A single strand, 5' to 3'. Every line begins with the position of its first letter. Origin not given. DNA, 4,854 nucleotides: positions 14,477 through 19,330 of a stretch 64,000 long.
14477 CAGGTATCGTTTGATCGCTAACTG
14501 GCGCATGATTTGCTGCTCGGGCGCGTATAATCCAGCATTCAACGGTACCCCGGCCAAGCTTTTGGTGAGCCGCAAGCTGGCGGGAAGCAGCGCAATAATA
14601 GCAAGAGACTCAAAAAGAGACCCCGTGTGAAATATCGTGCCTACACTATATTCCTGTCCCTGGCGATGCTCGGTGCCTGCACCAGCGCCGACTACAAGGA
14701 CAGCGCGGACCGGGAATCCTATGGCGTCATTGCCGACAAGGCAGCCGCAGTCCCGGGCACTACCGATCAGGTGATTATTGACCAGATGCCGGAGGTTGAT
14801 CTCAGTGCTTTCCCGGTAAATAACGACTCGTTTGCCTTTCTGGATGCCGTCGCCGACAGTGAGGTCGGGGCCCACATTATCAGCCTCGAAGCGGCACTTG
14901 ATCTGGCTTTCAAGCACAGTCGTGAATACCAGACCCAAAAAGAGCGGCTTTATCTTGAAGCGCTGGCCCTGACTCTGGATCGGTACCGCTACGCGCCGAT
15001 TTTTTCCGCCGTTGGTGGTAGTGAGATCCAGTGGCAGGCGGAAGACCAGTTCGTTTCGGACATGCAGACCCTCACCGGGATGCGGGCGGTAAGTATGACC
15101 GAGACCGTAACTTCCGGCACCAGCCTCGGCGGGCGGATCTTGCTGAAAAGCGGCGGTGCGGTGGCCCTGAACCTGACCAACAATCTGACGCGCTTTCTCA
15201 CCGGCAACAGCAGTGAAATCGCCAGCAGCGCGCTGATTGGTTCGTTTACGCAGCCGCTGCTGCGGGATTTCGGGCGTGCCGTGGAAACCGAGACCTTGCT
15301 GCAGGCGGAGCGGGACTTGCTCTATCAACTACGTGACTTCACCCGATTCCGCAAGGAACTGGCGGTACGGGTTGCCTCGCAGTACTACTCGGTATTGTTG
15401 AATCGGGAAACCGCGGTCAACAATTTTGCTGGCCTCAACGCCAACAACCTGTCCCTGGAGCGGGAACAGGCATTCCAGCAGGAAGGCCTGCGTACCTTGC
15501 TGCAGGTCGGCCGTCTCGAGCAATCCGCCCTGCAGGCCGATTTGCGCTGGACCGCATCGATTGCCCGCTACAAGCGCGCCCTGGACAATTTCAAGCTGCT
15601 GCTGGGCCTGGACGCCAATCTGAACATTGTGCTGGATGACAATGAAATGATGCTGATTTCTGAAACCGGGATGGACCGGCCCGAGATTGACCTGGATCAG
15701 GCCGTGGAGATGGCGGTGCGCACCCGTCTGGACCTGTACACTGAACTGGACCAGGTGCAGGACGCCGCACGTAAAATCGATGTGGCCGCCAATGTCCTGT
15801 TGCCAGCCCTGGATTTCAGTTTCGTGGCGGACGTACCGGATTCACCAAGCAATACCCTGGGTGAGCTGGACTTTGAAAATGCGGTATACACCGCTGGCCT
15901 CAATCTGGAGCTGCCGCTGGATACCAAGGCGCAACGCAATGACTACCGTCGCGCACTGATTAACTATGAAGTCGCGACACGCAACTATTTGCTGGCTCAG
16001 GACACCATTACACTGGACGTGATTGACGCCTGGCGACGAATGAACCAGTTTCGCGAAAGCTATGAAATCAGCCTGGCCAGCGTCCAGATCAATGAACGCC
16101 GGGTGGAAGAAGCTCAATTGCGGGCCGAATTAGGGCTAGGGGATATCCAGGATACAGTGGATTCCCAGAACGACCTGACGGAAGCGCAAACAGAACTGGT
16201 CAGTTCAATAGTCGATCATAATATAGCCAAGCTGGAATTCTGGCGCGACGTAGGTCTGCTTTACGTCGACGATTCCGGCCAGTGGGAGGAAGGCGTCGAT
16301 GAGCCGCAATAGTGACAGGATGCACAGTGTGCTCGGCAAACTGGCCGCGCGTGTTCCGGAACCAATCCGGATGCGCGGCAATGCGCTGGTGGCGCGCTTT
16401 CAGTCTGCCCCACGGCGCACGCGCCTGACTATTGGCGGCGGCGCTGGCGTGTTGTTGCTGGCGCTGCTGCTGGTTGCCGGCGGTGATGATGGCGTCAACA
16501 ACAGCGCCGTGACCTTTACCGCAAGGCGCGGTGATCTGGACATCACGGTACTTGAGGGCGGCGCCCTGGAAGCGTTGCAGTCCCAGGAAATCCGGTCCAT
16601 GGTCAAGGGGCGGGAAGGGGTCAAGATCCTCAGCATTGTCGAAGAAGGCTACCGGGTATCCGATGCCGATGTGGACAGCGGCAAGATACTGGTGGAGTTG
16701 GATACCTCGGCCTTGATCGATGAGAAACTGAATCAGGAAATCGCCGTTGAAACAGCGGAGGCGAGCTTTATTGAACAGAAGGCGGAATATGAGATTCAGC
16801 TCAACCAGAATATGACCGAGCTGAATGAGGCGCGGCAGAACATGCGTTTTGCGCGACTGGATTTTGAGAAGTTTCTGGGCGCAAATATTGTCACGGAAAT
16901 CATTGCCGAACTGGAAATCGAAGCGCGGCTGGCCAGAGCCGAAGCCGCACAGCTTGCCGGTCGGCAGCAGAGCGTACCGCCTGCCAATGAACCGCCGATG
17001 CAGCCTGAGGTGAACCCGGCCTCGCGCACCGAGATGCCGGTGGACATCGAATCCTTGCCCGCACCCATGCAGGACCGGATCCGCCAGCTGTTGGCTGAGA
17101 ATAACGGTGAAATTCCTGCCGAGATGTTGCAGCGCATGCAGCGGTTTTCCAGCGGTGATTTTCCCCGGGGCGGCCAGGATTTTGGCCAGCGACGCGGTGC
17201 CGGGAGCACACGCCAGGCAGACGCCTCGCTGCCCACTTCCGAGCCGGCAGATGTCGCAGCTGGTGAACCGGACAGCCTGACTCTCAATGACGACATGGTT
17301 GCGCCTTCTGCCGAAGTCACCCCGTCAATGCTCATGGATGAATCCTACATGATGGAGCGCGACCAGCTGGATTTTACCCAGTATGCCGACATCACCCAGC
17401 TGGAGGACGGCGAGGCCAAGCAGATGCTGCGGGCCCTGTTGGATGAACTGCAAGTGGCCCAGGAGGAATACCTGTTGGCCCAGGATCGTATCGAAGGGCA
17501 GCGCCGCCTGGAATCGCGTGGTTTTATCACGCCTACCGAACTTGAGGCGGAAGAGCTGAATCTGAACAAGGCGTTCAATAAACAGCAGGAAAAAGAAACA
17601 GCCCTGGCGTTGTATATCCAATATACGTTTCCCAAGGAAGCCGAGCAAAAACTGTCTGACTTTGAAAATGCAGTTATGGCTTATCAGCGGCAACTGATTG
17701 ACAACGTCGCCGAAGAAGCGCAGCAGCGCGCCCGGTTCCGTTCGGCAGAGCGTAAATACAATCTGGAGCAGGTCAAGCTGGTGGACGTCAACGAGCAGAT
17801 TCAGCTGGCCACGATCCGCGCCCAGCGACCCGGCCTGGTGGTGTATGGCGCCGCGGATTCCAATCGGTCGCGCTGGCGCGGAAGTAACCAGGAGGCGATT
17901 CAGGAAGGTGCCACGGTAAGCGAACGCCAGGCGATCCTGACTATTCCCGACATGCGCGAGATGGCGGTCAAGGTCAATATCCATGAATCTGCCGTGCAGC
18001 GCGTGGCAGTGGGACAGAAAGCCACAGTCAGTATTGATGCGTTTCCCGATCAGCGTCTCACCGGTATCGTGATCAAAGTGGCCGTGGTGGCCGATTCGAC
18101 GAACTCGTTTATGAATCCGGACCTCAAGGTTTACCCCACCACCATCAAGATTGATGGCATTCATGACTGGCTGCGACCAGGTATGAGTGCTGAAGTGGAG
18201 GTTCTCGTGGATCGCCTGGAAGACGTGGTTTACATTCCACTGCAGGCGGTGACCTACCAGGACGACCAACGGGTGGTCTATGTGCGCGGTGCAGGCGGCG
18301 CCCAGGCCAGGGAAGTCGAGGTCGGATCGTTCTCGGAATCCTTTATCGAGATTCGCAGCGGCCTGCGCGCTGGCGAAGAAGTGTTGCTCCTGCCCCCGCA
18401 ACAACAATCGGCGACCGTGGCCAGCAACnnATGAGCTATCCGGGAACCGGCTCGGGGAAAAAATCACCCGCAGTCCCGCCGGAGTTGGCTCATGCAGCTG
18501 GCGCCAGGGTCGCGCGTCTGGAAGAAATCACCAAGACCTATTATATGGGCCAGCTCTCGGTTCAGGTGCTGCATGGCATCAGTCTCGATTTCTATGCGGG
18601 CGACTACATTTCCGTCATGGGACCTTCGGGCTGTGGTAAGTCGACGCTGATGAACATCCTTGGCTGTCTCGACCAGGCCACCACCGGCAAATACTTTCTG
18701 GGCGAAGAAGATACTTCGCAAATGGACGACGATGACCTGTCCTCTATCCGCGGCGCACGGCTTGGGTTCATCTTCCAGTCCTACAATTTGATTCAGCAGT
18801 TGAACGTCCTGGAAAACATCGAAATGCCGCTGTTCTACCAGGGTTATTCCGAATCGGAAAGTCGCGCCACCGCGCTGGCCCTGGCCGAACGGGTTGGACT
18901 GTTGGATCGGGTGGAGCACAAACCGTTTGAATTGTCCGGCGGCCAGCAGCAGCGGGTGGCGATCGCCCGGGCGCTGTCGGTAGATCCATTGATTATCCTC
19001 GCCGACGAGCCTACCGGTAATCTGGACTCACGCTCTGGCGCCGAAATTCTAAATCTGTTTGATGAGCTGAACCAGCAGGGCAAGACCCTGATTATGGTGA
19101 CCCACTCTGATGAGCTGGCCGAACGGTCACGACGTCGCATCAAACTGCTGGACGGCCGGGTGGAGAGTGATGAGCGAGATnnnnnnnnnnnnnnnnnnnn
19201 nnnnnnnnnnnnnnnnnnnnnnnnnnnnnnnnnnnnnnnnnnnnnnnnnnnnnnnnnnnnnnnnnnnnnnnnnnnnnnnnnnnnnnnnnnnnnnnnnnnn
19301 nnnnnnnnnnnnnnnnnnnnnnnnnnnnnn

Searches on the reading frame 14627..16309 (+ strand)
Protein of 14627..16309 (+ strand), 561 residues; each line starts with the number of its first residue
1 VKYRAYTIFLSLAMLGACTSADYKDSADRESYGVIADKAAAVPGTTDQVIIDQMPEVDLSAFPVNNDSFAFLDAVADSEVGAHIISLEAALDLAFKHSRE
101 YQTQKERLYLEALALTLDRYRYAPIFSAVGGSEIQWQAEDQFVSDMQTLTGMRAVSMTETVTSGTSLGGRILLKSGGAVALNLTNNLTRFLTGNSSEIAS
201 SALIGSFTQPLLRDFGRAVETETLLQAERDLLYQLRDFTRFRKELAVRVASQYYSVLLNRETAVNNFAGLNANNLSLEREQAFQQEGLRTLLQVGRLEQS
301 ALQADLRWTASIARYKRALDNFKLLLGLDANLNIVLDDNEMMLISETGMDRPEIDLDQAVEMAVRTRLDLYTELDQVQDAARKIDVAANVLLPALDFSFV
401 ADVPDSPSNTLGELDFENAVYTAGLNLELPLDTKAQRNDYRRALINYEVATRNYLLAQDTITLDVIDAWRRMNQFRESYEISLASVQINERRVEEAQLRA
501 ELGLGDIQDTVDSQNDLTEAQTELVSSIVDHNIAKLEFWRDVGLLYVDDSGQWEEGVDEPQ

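Call 30: search_protein_families(library=pfam, proteins=[window:14627-16309:+], max_evalue=0.00001)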
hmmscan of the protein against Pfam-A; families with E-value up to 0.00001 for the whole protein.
window:14627-16309:+ (561 aa): 1 family
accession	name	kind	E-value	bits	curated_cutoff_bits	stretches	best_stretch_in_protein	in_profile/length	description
PF02321.23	OEP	-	1.6e-24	87.2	22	1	356-537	1-181/187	Outer membrane efflux protein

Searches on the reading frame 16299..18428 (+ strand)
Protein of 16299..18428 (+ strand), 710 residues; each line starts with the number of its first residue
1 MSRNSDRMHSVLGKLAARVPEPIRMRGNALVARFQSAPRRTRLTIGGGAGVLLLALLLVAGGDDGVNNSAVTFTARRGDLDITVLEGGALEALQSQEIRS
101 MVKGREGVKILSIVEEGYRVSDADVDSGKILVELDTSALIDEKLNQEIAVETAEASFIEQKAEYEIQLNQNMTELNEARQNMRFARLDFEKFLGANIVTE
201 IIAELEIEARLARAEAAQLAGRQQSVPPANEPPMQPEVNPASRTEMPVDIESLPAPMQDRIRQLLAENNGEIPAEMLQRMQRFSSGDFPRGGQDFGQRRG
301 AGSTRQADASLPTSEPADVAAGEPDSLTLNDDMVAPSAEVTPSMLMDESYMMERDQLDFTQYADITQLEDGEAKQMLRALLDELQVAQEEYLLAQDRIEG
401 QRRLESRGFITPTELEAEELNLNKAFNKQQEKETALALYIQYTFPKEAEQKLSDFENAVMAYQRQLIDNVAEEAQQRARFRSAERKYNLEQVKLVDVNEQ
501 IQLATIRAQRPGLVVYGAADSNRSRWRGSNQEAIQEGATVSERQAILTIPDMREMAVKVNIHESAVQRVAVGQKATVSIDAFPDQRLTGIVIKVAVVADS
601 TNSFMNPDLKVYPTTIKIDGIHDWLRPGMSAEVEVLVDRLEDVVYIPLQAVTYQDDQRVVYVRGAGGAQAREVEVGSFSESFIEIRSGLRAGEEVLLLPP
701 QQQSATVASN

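Call 30: search_protein_families(library=pfam, proteins=[window:16299-18428:+], max_evalue=0.00001)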
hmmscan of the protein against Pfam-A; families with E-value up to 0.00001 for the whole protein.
window:16299-18428:+ (710 aa): 2 families
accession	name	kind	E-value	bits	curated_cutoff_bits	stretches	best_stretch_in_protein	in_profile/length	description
PF13437.12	HlyD_3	-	1.8e-10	42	22.2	1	533-628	14-106/106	HlyD family secretion protein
PF16576.10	HlyD_D23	-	2.3e-07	30.7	30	1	531-600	121-190/214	Barrel-sandwich domain of CusB or HlyD membrane-fusion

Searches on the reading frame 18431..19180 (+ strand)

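Call 41: search_protein_families(library=pfam, proteins=[window:18431-19180:+], max_evalue=0.01)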
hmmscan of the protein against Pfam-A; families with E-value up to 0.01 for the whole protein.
window:18431-19180:+ (250 aa): 5 families
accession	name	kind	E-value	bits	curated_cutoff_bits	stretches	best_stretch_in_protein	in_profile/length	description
PF00005.33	ABC_tran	-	3.4e-29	102.6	25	1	47-195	1-136/137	ABC transporter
PF13304.12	AAA_21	-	5.3e-07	30.4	27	1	165-229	235-302/304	AAA domain, putative AbiEii toxin, Type IV TA system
PF02463.25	SMC_N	-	1.9e-05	24.6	40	1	59-239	26-211/220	RecF/RecN/SMC N terminal domain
PF03193.22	RsgA_GTPase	-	0.0018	18.6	30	1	56-85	105-134/174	RsgA GTPase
PF13238.12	AAA_18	-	0.0067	17.3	29.4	0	60-78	1-19/128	AAA domain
